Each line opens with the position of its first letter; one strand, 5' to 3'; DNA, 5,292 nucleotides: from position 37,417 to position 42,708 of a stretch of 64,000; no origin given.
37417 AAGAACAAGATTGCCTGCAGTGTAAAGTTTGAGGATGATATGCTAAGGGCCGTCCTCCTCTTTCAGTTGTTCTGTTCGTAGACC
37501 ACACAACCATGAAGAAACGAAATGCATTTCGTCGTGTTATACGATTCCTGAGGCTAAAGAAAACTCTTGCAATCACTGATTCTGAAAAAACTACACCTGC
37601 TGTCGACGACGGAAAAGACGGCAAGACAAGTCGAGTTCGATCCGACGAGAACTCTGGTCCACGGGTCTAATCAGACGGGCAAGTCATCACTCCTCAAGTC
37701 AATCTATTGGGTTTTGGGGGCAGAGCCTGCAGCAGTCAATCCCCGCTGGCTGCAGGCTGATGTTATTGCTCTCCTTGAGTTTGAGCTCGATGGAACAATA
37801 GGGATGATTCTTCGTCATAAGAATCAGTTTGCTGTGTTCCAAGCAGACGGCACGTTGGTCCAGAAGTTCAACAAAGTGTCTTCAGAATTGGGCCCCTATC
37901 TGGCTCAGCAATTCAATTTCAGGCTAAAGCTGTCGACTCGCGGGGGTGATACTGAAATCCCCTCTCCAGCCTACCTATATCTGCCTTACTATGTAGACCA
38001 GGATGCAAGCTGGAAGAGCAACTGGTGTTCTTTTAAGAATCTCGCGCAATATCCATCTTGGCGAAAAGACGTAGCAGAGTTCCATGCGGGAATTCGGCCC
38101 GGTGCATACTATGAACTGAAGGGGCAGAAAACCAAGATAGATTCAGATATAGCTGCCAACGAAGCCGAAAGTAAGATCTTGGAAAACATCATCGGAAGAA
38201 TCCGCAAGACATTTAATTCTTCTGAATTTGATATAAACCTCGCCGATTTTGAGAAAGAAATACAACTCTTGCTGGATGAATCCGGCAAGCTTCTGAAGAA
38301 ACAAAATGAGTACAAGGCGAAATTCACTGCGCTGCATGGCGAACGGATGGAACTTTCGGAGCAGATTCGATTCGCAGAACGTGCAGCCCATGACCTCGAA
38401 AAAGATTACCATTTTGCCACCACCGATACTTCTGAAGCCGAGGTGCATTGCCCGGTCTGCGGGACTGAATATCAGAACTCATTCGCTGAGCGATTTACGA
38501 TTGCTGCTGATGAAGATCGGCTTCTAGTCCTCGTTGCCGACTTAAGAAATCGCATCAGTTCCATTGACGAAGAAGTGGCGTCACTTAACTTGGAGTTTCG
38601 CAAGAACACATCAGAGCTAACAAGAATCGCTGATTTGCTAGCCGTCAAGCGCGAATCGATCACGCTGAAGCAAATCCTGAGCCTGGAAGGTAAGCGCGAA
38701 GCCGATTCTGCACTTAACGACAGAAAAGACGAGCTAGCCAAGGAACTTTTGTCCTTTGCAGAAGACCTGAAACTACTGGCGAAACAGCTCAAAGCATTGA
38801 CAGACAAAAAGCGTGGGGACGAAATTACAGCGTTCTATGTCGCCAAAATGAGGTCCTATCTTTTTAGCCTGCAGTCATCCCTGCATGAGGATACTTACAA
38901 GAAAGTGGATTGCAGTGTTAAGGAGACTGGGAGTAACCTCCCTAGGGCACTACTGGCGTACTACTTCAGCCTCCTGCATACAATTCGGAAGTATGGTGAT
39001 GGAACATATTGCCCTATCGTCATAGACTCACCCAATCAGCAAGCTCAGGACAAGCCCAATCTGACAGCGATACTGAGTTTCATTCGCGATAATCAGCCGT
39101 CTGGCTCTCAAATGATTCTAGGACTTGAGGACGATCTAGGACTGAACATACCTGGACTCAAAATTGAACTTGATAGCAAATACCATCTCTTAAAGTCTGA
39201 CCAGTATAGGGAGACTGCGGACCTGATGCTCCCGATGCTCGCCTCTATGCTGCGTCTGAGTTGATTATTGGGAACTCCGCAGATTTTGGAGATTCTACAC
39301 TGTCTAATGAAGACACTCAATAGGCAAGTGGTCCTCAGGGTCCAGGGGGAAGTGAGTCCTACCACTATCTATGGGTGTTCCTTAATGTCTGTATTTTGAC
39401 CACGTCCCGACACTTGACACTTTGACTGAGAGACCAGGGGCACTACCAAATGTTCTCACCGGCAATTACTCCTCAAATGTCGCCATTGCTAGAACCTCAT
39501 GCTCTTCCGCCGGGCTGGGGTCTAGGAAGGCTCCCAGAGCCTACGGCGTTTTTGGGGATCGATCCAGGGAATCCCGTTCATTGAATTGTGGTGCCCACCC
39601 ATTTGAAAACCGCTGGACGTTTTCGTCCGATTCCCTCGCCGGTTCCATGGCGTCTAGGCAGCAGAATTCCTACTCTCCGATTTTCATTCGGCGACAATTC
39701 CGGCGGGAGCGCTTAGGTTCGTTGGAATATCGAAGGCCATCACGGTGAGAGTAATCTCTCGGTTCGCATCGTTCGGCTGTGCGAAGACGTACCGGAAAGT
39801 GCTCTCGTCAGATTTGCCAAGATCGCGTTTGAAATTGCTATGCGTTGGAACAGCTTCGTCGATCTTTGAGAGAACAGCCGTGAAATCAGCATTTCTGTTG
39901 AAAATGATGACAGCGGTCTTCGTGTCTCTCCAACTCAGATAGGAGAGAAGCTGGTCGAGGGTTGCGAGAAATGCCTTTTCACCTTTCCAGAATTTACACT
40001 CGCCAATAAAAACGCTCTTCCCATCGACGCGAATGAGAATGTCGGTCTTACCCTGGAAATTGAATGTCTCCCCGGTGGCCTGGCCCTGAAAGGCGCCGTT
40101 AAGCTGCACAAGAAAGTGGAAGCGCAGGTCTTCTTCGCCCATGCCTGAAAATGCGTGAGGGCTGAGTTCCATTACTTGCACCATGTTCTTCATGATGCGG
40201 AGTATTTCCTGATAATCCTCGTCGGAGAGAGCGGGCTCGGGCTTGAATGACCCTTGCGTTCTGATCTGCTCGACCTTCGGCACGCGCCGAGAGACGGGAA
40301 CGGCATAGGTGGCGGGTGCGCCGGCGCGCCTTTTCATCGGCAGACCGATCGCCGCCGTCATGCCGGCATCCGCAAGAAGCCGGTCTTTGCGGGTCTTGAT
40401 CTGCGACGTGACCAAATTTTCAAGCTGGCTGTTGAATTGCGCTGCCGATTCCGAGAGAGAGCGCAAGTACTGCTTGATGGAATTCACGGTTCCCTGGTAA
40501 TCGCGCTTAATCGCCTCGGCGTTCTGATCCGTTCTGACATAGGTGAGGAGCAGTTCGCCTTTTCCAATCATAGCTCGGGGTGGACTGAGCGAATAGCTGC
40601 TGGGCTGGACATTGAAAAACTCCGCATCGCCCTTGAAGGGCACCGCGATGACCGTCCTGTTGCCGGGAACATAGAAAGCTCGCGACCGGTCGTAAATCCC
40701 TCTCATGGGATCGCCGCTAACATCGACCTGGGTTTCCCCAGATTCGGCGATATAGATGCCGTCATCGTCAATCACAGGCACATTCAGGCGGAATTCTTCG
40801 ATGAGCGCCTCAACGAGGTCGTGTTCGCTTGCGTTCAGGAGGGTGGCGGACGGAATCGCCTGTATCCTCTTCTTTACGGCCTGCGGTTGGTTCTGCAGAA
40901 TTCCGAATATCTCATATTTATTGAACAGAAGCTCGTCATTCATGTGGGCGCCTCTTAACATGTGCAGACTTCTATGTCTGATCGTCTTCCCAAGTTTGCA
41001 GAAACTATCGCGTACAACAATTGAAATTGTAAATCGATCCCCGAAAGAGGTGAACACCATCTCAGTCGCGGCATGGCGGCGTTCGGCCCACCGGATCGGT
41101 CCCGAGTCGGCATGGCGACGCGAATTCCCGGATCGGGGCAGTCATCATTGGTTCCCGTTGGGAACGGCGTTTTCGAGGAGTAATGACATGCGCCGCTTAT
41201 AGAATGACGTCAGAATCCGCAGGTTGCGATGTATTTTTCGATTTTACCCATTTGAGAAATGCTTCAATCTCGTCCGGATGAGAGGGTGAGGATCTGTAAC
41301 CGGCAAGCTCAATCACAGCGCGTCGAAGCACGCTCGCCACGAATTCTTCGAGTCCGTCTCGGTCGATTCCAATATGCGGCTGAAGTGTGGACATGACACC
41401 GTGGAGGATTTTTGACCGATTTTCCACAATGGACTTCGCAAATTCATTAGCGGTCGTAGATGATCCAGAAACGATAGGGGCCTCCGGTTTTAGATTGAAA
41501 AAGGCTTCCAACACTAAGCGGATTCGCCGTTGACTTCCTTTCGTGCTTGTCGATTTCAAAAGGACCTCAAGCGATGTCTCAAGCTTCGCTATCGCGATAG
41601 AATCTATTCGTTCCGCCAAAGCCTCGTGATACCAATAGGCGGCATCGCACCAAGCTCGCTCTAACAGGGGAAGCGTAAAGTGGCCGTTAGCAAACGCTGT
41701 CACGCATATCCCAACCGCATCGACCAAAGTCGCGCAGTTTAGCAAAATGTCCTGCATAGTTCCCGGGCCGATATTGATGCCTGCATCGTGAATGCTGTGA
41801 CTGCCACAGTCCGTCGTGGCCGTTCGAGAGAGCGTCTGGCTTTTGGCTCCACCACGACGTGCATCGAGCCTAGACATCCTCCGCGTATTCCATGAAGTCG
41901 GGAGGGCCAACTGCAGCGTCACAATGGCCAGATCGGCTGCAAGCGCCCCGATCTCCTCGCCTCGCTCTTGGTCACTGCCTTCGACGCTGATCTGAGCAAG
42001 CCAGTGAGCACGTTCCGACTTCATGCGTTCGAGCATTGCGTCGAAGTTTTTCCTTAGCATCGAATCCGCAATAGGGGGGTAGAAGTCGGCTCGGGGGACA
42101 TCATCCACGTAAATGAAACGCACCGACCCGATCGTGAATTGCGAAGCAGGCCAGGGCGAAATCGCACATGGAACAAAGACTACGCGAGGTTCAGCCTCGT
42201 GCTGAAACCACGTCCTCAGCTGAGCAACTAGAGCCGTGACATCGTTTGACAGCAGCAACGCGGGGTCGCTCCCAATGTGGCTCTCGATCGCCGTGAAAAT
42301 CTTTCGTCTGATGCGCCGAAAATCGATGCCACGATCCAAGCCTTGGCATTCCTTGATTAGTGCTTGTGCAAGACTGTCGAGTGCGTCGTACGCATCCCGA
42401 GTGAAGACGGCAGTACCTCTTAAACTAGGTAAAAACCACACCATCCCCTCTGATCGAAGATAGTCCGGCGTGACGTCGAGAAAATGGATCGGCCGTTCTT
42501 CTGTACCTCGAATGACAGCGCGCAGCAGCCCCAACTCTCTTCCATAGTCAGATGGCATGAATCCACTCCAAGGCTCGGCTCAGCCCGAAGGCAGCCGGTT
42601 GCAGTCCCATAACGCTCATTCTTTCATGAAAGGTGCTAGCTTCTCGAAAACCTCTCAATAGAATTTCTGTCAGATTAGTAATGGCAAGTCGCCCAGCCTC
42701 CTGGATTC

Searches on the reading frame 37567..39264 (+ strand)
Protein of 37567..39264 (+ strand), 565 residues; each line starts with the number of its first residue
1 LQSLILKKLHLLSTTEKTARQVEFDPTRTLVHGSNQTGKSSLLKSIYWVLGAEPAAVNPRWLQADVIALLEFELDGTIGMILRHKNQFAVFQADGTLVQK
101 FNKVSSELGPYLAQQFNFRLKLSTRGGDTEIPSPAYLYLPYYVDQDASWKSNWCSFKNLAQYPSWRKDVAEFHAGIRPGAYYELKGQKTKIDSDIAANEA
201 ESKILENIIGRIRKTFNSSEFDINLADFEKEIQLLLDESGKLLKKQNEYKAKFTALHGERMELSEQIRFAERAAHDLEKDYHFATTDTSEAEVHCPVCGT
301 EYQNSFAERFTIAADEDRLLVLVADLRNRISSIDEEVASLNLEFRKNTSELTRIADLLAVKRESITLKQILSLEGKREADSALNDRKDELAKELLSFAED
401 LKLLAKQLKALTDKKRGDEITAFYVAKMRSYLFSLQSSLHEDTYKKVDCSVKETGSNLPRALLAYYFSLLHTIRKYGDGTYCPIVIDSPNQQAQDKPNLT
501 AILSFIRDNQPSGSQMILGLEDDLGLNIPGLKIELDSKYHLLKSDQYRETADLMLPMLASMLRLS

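Call 3: search_protein_families(library=pfam, proteins=[window:37567-39264:+], max_evalue=0.1)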
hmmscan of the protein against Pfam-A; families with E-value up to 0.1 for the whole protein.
window:37567-39264:+ (565 aa): 6 families
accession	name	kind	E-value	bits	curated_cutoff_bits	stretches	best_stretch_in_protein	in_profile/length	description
PF02463.25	SMC_N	-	6.7e-05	22.9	40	1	18-54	16-52/220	RecF/RecN/SMC N terminal domain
PF13476.12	AAA_23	-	8.2e-05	23.8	27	1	20-266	13-199/201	AAA domain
PF13175.12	AAA_15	-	9.6e-05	22.6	32.1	1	21-414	18-266/374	AAA ATPase domain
PF13555.12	AAA_29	-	0.001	19.2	27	1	18-55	13-52/61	P-loop containing region of AAA domain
PF13514.12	AAA_27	-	0.029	14.4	22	0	8-47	5-47/206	AAA domain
PF12269.13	CpG_bind_C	-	0.049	13.8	26.3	0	227-305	22-97/236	CpG binding protein C-terminal domain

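Call 4: search_protein_families(library=padloc, proteins=[window:37567-39264:+], max_evalue=0.1)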
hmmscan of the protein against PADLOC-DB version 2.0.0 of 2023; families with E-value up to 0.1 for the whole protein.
window:37567-39264:+ (565 aa): 36 families (the best 25 are shown)
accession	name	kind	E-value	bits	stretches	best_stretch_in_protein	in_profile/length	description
PDLC00249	LmuB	-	3.3e-196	651.3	1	1-562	1-562/565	AAA ATPase domain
PDLC03860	LmuB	-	8.2e-154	511.2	1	1-561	1-563/565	-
PDLC00253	LmuB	-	9.9e-115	382.2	1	1-562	1-558/567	AAA ATPase domain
PDLC00257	LmuB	-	3.8e-104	347.6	1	1-552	1-562/571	AAA ATPase domain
PDLC00254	LmuB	-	1.9e-89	298.9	1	1-555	1-556/563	AAA ATPase domain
PDLC00255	LmuB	-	5.7e-89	297.4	1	1-561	1-547/550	AAA ATPase domain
PDLC00258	LmuB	-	4.9e-68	228.2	1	1-356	1-350/376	AAA ATPase domain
PDLC00256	LmuB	-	3.7e-67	225.3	1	1-554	1-555/563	AAA ATPase domain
PDLC00251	LmuB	-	2.1e-50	170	1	5-548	9-541/556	AAA ATPase domain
PDLC00252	LmuB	-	4.1e-42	142.7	1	3-492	2-486/554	AAA ATPase domain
PDLC03859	LmuB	-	1.5e-40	138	1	4-518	3-581/611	-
PDLC00250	LmuB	-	3.4e-36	123.1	1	3-524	4-522/582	AAA ATPase domain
PDLC03863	LmuB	-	3.1e-25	86.9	1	4-517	3-575/610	-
PDLC03867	LmuB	-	1e-10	38.8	2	1-56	1-55/605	-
PDLC03862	LmuB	-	2.1e-10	37.6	1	2-84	5-85/643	-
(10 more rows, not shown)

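Call 5: search_protein_families(library=ncbifam, proteins=[window:37567-39264:+], max_evalue=0.1)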
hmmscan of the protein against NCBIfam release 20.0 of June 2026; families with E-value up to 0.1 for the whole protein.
window:37567-39264:+ (565 aa): 6 families
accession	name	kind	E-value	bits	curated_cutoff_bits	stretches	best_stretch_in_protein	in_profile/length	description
NF045487.1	ASRP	equivalog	4.8e-13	48.6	300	2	191-407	195-409/593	archaea-specific SMC-related protein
TIGR02168.1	SMC_prok_B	equivalog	6.7e-07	27.4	567.35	1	186-413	260-924/1181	chromosome segregation protein SMC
NF002572.0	PRK02224.1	equivalog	7e-05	21.3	1087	0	198-409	361-564/888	DNA double-strand break repair ATPase Rad50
NF041035.1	Rad50_Halo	equivalog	0.00062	18.3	1000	0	22-50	19-47/883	DNA double-strand break repair ATPase Rad50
NF045780.1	TrlF_fam_ATP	equivalog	0.0043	15.8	350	1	182-418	466-697/944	TrlF family AAA-like ATPase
NF047583.1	LIC10604_fam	equivalog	0.0068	16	200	1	148-244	40-133/161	LIC10604 family protein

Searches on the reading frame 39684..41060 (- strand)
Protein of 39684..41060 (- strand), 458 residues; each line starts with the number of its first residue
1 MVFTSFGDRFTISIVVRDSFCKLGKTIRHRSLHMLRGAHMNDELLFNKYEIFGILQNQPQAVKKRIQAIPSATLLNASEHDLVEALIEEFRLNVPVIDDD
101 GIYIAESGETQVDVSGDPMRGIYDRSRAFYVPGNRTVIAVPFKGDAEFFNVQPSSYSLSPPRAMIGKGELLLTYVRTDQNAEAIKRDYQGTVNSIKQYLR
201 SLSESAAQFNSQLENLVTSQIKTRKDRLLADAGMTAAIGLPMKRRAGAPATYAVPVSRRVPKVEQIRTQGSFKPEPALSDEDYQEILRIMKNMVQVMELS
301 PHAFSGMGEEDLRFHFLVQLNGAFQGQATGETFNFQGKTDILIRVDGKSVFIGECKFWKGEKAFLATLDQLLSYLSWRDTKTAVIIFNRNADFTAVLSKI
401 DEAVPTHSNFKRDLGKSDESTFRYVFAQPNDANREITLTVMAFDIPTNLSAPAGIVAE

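Call 3: search_protein_families(library=pfam, proteins=[window:39684-41060:-], max_evalue=0.1)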
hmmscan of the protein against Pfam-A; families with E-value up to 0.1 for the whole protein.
window:39684-41060:- (458 aa): 0 families

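Call 4: search_protein_families(library=padloc, proteins=[window:39684-41060:-], max_evalue=0.1)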
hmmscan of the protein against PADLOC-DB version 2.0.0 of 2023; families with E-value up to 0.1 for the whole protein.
window:39684-41060:- (458 aa): 1 family
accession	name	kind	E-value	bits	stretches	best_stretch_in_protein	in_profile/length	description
PDLC05036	PDC-S54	-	7.8e-158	524.2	1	40-447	1-408/410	-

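Call 5: search_protein_families(library=ncbifam, proteins=[window:39684-41060:-], max_evalue=0.1)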
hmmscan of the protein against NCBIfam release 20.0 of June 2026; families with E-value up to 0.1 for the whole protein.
window:39684-41060:- (458 aa): 0 families

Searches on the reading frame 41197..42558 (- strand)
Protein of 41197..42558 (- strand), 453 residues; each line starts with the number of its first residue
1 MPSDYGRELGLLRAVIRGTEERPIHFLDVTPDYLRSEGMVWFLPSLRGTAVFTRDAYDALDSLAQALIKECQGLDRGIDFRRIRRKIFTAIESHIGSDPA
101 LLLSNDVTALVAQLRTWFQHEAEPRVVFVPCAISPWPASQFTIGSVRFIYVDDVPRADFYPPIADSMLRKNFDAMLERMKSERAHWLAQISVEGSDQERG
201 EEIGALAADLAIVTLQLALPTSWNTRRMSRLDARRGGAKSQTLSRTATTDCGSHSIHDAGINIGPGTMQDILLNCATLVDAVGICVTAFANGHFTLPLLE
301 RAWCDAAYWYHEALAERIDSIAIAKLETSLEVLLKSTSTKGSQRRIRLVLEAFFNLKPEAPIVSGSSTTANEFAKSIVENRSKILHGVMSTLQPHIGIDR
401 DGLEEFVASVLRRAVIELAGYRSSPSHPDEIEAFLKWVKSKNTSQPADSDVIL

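Call 3: search_protein_families(library=pfam, proteins=[window:41197-42558:-], max_evalue=0.1)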
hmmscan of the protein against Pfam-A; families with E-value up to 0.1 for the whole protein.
window:41197-42558:- (453 aa): 0 families

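Call 4: search_protein_families(library=padloc, proteins=[window:41197-42558:-], max_evalue=0.1)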
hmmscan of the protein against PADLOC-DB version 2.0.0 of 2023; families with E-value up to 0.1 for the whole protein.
window:41197-42558:- (453 aa): 1 family
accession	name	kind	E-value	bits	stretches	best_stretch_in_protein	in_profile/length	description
PDLC00915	TRIP13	-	0.033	11.6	1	53-114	227-291/302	TRIP13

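Call 5: search_protein_families(library=ncbifam, proteins=[window:41197-42558:-], max_evalue=0.1)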
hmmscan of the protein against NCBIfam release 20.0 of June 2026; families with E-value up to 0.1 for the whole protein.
window:41197-42558:- (453 aa): 0 families
